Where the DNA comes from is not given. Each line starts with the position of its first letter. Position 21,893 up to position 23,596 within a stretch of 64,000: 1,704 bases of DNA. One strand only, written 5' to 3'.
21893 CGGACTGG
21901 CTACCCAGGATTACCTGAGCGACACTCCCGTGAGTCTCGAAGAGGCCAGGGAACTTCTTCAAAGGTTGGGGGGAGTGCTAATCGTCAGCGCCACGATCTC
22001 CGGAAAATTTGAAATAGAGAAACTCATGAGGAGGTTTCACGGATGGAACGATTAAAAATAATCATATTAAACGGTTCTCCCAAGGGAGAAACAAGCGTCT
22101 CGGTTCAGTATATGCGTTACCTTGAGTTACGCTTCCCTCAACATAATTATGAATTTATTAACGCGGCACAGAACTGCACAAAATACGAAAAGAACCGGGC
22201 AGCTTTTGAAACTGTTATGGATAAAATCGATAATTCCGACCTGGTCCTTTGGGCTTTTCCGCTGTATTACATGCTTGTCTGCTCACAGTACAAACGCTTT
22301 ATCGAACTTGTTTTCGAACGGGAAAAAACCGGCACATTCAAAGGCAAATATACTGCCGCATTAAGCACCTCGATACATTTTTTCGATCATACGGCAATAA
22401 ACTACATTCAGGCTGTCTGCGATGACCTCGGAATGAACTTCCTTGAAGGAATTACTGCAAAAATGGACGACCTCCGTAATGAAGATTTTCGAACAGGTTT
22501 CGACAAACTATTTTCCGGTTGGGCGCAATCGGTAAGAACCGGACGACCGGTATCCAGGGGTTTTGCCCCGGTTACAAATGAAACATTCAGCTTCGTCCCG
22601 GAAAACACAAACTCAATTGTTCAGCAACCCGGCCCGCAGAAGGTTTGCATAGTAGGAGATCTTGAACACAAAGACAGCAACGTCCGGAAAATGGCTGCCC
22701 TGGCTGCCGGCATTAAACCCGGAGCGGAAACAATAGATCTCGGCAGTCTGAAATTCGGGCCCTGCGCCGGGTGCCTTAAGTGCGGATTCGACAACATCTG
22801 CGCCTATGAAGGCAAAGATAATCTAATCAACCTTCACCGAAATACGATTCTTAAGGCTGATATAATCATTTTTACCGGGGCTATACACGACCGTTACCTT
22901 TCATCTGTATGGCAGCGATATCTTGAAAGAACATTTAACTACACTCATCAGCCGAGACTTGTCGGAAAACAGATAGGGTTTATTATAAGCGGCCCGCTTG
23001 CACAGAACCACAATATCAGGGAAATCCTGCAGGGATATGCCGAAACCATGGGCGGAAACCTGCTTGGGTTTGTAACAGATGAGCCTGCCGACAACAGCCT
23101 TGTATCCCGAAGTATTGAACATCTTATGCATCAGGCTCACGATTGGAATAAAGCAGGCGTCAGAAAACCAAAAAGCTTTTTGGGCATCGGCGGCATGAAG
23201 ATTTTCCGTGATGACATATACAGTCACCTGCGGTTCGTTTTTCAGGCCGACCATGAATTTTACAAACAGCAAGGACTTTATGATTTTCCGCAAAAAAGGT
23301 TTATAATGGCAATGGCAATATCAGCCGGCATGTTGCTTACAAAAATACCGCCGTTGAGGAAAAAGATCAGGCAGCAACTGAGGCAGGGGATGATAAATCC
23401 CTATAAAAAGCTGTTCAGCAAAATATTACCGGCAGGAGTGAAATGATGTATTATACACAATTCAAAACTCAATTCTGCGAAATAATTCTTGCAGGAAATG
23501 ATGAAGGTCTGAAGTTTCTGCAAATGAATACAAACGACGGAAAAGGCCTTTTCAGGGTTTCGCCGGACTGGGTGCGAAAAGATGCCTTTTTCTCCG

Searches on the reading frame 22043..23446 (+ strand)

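Call 53: search_protein_families(library=pfam, proteins=[window:22043-23446:+], max_evalue=0.00001)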
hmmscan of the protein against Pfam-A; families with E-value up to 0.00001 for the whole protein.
window:22043-23446:+ (467 aa): 2 families
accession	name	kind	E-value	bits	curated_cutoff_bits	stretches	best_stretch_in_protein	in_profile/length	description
PF03358.20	FMN_red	-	2.5e-13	50.3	24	1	5-111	2-116/152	NADPH-dependent FMN reductase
PF02525.22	Flavodoxin_2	-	6.9e-12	45.9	27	1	5-138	2-174/198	Flavodoxin-like fold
